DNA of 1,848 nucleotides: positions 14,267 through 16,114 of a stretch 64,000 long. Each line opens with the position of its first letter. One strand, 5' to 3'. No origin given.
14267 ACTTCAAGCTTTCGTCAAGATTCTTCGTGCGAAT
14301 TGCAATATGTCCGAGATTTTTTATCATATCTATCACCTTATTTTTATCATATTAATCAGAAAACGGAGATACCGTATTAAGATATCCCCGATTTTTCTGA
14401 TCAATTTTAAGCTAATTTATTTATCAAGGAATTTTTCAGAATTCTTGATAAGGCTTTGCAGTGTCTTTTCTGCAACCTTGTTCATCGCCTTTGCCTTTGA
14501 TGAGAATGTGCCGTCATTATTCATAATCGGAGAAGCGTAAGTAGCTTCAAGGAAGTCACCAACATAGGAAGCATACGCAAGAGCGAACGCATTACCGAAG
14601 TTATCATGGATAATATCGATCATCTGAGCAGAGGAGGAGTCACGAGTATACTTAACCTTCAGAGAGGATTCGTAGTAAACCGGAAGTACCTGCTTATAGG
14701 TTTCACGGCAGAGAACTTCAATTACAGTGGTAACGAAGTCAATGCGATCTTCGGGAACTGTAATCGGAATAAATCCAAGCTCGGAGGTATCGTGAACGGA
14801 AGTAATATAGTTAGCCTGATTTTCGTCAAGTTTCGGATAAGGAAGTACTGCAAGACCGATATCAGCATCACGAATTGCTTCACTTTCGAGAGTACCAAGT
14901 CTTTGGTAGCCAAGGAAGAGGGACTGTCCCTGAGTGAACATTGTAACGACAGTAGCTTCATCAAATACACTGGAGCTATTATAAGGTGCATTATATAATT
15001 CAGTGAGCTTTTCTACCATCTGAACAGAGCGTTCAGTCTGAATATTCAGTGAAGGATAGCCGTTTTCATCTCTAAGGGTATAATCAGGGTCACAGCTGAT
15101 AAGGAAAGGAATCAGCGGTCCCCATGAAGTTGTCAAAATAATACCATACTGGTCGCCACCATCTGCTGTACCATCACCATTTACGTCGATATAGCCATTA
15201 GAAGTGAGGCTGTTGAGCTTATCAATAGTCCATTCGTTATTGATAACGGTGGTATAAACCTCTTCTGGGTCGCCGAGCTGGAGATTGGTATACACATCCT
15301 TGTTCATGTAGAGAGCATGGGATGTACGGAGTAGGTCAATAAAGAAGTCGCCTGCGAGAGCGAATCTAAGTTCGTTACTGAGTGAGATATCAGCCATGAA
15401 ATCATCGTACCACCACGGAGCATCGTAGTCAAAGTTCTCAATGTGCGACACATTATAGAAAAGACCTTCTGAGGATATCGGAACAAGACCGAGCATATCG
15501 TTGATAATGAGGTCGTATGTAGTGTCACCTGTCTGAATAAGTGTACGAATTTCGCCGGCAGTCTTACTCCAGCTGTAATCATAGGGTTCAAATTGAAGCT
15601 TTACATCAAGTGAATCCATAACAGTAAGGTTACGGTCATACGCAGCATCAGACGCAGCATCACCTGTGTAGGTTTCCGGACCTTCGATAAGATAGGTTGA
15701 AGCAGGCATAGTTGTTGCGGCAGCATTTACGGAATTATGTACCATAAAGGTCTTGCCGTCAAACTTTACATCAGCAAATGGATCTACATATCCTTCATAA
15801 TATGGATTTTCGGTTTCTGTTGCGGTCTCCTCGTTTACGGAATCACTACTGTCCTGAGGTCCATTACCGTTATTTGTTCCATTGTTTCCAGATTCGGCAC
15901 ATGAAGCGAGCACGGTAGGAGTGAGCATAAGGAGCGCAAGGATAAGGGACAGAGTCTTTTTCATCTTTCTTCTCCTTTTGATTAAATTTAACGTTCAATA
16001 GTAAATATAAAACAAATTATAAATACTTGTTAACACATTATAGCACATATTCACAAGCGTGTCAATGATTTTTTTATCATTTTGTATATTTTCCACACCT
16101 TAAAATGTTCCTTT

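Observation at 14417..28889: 14-kb glycan-uptake locus with two ABC permease pairs and three large non-transporter proteins, but no enzyme, ATPase or regulator I can recognise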

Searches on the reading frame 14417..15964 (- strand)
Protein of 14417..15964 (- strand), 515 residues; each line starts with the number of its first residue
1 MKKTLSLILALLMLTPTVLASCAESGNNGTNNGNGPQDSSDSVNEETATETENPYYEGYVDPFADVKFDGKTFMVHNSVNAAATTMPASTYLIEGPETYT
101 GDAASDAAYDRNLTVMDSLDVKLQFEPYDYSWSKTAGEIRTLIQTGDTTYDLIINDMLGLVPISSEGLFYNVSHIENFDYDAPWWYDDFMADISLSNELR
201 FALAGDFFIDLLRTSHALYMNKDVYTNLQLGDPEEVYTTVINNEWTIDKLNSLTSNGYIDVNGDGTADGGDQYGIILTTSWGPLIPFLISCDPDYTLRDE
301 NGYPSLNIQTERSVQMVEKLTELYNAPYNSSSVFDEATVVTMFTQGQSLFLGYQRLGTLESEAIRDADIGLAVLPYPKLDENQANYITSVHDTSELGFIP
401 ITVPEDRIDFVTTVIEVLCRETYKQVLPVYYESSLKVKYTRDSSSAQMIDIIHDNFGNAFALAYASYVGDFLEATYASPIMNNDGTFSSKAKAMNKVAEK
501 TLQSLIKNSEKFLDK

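Call 3: search_protein_families(library=pfam, proteins=[window:14417-15964:-], max_evalue=0.01)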
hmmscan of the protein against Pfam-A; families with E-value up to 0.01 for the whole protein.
window:14417-15964:- (515 aa): 0 families

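Call 5: search_protein_families(library=ncbifam, proteins=[window:14417-15964:-], max_evalue=0.01)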
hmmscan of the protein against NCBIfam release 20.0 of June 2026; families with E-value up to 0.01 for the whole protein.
window:14417-15964:- (515 aa): 1 family
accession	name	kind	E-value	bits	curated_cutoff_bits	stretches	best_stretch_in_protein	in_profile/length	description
NF058647.1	lipo_LytA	equivalog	0.0085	16.3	110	0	1-75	1-68/107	acidic lipoprotein LytA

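Call 10: search_solved_structures(query=window:14417-15964:-, max_evalue=1)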
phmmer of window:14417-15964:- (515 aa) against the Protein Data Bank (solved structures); distinct sequences matched with E-value up to 1: 0.

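Call 38: find_homologous_proteins(query=window:14417-15964:-, max_evalue=0.001)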
Query window:14417-15964:- (515 aa): 345 proteins with E <= 0.001 among 8000 candidates; the best 120 are listed.
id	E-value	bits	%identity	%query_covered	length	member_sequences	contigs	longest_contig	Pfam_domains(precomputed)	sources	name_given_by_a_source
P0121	0.0e+0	1153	100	100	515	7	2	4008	-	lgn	-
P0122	1.9e-191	655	57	100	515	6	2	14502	-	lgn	-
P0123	1.5e-189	649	57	100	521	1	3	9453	-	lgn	-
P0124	1.9e-189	649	58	100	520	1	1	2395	-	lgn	-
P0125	5.5e-184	631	56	100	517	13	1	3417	-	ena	-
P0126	1.1e-182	626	55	100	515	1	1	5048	-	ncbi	ncbi:MAG: hypothetical protein ACI4V1_01755 [Eubacteriales bacterium]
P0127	6.9e-182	624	56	98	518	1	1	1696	-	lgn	-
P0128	1.4e-181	623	56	98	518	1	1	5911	-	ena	-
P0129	2.6e-181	622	56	98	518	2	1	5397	-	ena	-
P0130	6.3e-181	621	55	96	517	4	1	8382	-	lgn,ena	-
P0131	1.4e-180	620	55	100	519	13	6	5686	-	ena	-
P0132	3.8e-179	615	55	99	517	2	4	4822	-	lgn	-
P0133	8.1e-179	614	55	95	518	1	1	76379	-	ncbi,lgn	-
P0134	1.2e-178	613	54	98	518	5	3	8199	-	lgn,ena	-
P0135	1.6e-178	613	54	98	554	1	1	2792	-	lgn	-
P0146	1.5e-169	583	52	96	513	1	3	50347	-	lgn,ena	-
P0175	1.5e-139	484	50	87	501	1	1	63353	-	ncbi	-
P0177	7.6e-139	482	45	96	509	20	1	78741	-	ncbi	-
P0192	1.4e-134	468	45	96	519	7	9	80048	-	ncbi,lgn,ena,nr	ncbi:MAG: hypothetical protein IKQ92_04140 [Clostridia bacterium]|nr:hypothetical protein [Clostridi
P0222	2.2e-129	451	42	99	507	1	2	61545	-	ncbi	-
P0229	2.3e-127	444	44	95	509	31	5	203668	-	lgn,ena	-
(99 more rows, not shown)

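Call 40: find_encoding_contigs(protein=P0229, flank=8000, max_places=3)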
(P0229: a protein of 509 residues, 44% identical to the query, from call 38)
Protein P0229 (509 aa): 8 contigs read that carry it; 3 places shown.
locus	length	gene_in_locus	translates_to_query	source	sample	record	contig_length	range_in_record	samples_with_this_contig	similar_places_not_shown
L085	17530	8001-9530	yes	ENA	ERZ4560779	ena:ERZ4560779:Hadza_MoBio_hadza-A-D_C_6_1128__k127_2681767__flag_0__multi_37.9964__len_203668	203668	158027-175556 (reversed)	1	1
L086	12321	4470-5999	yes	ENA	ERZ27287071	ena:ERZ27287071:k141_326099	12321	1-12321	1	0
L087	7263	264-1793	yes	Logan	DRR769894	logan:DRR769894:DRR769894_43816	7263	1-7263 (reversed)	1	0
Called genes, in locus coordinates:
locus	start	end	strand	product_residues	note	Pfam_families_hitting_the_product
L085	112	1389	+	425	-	PF00890:FAD_binding_2 (weak), PF01266:DAO (weak), PF12831:FAD_oxidored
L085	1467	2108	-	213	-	PF00657:Lipase_GDSL, PF13472:Lipase_GDSL_2, PF16255:Lipase_GDSL_lke (weak)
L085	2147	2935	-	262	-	PF01663:Phosphodiest, PF01676:Metalloenzyme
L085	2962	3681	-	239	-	PF00300:His_Phos_1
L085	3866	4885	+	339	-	PF01210:NAD_Gly3P_dh_N, PF07479:NAD_Gly3P_dh_C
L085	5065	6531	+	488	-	-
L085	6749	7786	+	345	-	PF00044:Gp_dh_N, PF02800:Gp_dh_C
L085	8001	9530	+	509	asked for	-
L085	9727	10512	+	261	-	PF01261:AP_endonuc_2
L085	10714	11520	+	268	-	-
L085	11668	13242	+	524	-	PF04542:Sigma70_r2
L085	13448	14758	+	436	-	PF17820:PDZ_6, PF19238:Radical_SAM_2, PF04055:Radical_SAM (weak), PF04459:DUF512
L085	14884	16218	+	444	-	PF00071:Ras (faint), PF01926:MMR_HSR1, PF02421:FeoB_N, PF00009:GTP_EFTU, PF01926:MMR_HSR1, PF02421:FeoB_N, PF04548:AIG1, PF14714:KH_dom-like, +3 more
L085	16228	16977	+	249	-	PF02660:G3P_acyltransf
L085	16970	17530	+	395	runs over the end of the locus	PF13679:Methyltransf_32, PF13847:Methyltransf_31 (weak)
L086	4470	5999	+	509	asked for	-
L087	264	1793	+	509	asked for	-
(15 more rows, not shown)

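Call 41: search_solved_structures(query=A2, max_evalue=10)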
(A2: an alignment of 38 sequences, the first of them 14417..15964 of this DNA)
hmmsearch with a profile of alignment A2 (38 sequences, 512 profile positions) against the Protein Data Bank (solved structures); distinct sequences matched with E-value up to 10: 0.

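Call 56: predict_structure(alignment_id=A2)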
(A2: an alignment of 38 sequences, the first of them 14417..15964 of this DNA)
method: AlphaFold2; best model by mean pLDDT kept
length: 515 residues; sequences in the alignment: 38
mean_pLDDT: 85.4   pTM: 0.84
mean pLDDT of the five models: 85.4, 83.5, 83.0, 81.2, 80.8
residues with pLDDT >= 90: 298; 70-90: 155; 50-70: 21; < 50: 41
segments of 3 or more residues with pLDDT < 50: 1-3, 14-51
pLDDT, mean of each block of 10 residues (from residue 1): 56 45 28 29 34 75 95 96 84 94 95 98 96 90 95 93 92 92 94 91 94 93 95 95 96 94 82 87 91 87 88 94 87 78 93 90 85 95 92 92 96 98 94 73 85 90 85 90 91 89 90 75
secondary structure, 60 per line:
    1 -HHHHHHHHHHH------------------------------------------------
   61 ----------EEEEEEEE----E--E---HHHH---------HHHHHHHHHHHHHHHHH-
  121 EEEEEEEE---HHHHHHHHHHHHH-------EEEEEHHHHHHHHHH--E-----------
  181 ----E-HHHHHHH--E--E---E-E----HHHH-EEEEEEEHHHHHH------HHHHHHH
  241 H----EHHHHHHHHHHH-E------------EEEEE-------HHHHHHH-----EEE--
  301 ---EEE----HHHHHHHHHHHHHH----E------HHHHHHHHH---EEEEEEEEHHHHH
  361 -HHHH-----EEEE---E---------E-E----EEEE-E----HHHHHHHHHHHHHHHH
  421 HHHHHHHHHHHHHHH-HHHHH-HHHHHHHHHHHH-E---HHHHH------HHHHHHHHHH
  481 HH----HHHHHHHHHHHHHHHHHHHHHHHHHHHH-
elements in order: H2-12 E71-78 H90-93 H103-119 E121-128 H132-144 E152-156 H157-166 H187-193 H210-213 E215-221 H222-227 H234-241 H247-257 E272-276 H284-290 E296-298 E304-306 H311-324 H336-344 E348-355 H356-360 H362-365 E371-374 E395-398 H405-435 H437-441 H443-454 H460-464 H471-482 H487-514

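Call 58: fold_search(model_id=the predicted structure, library=pdb)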
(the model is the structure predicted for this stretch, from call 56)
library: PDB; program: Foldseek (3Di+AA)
matches with E <= 10: 1316; with E <= 0.001: 902
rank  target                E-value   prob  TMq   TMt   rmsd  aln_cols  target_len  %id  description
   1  2gha_A                8.7e-14  1.00  0.50  0.65   5.9       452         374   14  Thermotoga maritima maltotriose binding protein bound with maltotriose (released 2007-02-06)
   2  6dtu_A                1.4e-13  1.00  0.50  0.65   6.2       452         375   14  Maltotetraose bound T. maritima MalE1 (released 2018-09-19)
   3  5ci5_B                1.6e-13  1.00  0.53  0.67   5.9       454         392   11  Crystal Structure of an ABC transporter Solute Binding Protein from Thermotoga Lettingae TMO (Tlet_1705, TARGET EFI-51 (released 2015-07-22)
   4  4rjz                  2.5e-13  1.00  0.52  0.68   6.0       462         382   13  Crystal structure of ATU4361 sugar transporter from Agrobacterium fabrum C58, target EFI-510558, an open conformation (released 2014-11-05)
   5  6wbh_A                2.5e-13  1.00  0.48  0.56   6.6       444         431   12  Crystal structure of mRECK(CC4) in fusion with engineered MBP at medium resolution (released 2020-06-17)
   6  2ghb_A                3.0e-13  1.00  0.47  0.62   8.4       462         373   15  Thermotoga maritima maltotriose binding protein, ligand free form (released 2007-02-06)
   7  5jj4_C                3.1e-13  1.00  0.49  0.47   6.6       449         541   12  Crystal Structure of a Variant Human Activation-induced Deoxycytidine Deaminase as an MBP fusion protein (released 2016-06-29)
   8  8tlw_A                3.1e-13  1.00  0.50  0.57   6.7       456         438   14  Crystal structure of MBP and AF9 AHD fusion protein 3AQA in complex with peptidomimetic inhibitor 28 (released 2024-05-29)
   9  3jyr_A                3.5e-13  1.00  0.50  0.65   6.5       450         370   12  Crystal structures of the GacH receptor of Streptomyces glaucescens GLA.O in the unliganded form and in complex with a (released 2010-02-16)
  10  5ci5_A                3.5e-13  1.00  0.53  0.66   6.3       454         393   11  Crystal Structure of an ABC transporter Solute Binding Protein from Thermotoga Lettingae TMO (Tlet_1705, TARGET EFI-51 (released 2015-07-22)
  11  6qug_A                3.7e-13  1.00  0.49  0.63   6.9       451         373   12  GHK tagged MBP-Nup98(1-29) (released 2020-05-27)
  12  8iiz_A                3.9e-13  1.00  0.48  0.49   6.8       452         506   12  Crystal structure of MBP fused GAS41 YEATS domain in complex with H3K27ac peptide (released 2023-11-01)
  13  5jon_A                4.1e-13  1.00  0.49  0.50   6.5       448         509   12  Crystal structure of the unliganded form of HCN2 CNBD (released 2016-11-30)
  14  6qug_I                4.9e-13  1.00  0.49  0.63   6.9       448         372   12  GHK tagged MBP-Nup98(1-29) (released 2020-05-27)
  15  4wrn_A                4.9e-13  1.00  0.47  0.37   6.8       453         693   12  Crystal structure of the polymerization region of human uromodulin/Tamm-Horsfall protein (released 2016-01-27)
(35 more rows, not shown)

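Call 64: find_encoding_contigs(protein=P0133, flank=9000, max_places=1)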
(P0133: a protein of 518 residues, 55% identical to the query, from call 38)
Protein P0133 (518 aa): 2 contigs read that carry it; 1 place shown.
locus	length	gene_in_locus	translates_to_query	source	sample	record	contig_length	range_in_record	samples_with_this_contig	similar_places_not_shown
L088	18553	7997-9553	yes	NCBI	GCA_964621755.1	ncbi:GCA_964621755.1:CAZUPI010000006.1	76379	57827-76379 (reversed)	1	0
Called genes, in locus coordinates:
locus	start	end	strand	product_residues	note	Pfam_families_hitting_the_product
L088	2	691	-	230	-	?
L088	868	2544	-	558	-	PF17389:Bac_rhamnosid6H, PF17390:Bac_rhamnosid_C (weak)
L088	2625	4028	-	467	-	PF18073:Zn_ribbon_LapB, PF03796:DnaB_C, PF06745:ATPase, PF13481:AAA_25, PF23442:DUF7125, PF00004:AAA, PF05362:Lon_C (faint)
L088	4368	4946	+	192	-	PF01411:tRNA-synt_2c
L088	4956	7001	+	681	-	PF01411:tRNA-synt_2c, PF07973:tRNA_SAD, PF02272:DHHA1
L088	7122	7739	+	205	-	PF12464:Mac, PF00132:Hexapep, PF14602:Hexapep_2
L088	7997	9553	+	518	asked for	-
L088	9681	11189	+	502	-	-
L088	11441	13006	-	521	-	PF14238:DUF4340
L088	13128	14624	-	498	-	PF23357:DUF7088 (weak)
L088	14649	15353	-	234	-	PF01061:ABC2_membrane (weak), PF12679:ABC2_membrane_2, PF12698:ABC2_membrane_3, PF12730:ABC2_membrane_4 (faint)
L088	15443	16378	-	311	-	PF00005:ABC_tran, PF13304:AAA_21 (weak)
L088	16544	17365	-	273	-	PF02578:Cu-oxidase_4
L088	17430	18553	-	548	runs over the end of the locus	PF01676:Metalloenzyme, PF06415:iPGM_N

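Call 65: find_encoding_contigs(protein=P0177, flank=9000, max_places=1)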
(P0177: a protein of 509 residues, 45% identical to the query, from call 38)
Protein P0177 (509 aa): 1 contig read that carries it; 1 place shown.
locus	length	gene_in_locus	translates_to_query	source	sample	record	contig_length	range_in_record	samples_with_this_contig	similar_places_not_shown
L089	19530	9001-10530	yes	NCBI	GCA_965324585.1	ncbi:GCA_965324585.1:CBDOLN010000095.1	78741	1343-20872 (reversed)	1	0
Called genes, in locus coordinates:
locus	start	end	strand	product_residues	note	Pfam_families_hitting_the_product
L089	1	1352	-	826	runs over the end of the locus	-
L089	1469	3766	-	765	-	-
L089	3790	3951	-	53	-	-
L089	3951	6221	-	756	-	PF01547:SBP_bac_1 (weak)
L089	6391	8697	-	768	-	PF13416:SBP_bac_8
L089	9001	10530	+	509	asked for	-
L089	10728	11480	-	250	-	-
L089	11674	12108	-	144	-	-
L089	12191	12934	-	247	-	PF20260:PUA_4, PF04452:Methyltrans_RNA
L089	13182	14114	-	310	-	PF06325:PrmA, PF05175:MTS, PF13649:Methyltransf_25 (weak), PF13847:Methyltransf_31 (weak)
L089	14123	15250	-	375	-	PF00226:DnaJ, PF01556:DnaJ_C, PF00684:DnaJ_CXXCXGXG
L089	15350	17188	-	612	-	PF00012:HSP70, PF06723:MreB_Mbl, PF00012:HSP70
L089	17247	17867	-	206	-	PF01025:GrpE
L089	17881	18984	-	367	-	PF01628:HrcA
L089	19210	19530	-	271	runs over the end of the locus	-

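Call 66: find_encoding_contigs(protein=P0192, flank=9000, max_places=1)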
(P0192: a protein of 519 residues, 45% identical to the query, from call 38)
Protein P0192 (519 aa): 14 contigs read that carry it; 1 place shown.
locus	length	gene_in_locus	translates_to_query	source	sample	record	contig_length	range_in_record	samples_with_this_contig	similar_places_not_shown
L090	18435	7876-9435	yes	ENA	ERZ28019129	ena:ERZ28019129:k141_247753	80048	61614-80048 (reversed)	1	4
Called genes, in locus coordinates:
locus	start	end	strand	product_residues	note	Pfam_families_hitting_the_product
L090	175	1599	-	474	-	PF01120:Alpha_L_fucos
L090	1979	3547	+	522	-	PF16126:DUF4838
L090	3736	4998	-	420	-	PF04616:Glyco_hydro_43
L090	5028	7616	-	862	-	PF17132:Glyco_hydro_106 (weak)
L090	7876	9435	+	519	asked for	-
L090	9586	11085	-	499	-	PF13416:SBP_bac_8 (faint)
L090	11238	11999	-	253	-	PF05448:AXE1 (faint), PF02129:Peptidase_S15, PF01738:DLH (faint), PF12146:Hydrolase_4, PF00561:Abhydrolase_1, PF12697:Abhydrolase_6, PF00326:Peptidase_S9, PF00561:Abhydrolase_1 (weak), +3 more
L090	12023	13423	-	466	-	-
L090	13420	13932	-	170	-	-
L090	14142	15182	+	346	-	PF08240:ADH_N, PF16912:Glu_dehyd_C (weak), PF00107:ADH_zinc_N, PF13602:ADH_zinc_N_2 (weak)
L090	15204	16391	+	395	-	PF00155:Aminotran_1_2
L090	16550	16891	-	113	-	PF00543:P-II (weak)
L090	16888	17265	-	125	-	-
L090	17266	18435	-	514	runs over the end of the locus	PF07556:DUF1538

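Call 95: find_encoding_contigs(protein=P0175, flank=7000, max_places=1)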
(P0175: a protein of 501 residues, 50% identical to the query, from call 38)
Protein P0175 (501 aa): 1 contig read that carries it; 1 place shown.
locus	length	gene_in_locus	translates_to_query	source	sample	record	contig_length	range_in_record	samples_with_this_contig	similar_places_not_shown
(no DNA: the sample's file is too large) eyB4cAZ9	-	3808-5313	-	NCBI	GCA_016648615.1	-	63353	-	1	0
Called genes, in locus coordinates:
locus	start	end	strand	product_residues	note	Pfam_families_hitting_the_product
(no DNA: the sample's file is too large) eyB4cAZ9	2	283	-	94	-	?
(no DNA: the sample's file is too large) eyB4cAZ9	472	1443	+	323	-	-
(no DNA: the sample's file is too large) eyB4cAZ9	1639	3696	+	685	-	PF13229:Beta_helix (weak)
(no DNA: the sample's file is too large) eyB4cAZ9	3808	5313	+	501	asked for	-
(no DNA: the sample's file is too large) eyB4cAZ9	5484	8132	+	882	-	PF03714:PUD (faint), PF02922:CBM_48, PF00128:Alpha-amylase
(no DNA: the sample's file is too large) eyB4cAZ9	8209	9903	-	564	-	PF01432:Peptidase_M3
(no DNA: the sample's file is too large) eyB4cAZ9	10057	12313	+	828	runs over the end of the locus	-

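Call 96: find_encoding_contigs(protein=P0222, flank=7000, max_places=1)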
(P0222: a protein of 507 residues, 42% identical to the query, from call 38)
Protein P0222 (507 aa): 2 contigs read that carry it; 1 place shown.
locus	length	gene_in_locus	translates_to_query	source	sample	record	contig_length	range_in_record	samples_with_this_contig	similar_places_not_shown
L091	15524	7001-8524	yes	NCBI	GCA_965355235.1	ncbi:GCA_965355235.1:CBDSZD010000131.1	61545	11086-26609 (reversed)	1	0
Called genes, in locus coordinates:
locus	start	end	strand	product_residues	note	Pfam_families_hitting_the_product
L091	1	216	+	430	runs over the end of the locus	PF00933:Glyco_hydro_3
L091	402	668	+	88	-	PF04221:RelB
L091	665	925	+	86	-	PF06769:YoeB_toxin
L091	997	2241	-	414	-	PF01408:GFO_IDH_MocA (weak), PF21252:Glyco_hydro_109_C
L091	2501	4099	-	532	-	-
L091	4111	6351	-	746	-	PF16875:Glyco_hydro_36N, PF02065:Melibiase, PF16874:Glyco_hydro_36C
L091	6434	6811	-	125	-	-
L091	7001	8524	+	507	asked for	-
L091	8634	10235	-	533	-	-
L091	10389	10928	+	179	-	PF12953:DUF3842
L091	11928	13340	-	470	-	PF13537:GATase_7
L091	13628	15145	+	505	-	-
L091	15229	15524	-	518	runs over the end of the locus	-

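Call 97: find_encoding_contigs(protein=P0146, flank=7000, max_places=1)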
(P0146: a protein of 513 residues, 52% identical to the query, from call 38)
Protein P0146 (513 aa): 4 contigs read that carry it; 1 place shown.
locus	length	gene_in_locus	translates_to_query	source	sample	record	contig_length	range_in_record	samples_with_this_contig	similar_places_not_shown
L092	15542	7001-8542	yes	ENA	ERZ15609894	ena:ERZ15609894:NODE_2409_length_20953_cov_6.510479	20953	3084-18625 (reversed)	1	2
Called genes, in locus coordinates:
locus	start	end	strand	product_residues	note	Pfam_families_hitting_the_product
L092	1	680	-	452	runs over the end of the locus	PF01594:AI-2E_transport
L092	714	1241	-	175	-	PF04260:DUF436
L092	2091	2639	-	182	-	PF00383:dCMP_cyt_deam_1, PF14437:MafB19-deam, PF14439:Bd3614-deam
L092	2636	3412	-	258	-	PF02517:Rce1-like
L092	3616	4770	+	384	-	PF03600:CitMHS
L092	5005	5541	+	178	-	-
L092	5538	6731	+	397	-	PF00266:Aminotran_5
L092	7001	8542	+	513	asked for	-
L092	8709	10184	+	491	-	-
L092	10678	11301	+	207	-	PF00849:PseudoU_synth_2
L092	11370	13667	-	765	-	PF13439:Glyco_transf_4, PF13477:Glyco_trans_4_2, PF13579:Glyco_trans_4_4, PF00534:Glycos_transf_1, PF13692:Glyco_trans_1_4, PF04230:PS_pyruv_trans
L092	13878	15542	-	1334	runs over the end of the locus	PF00395:SLH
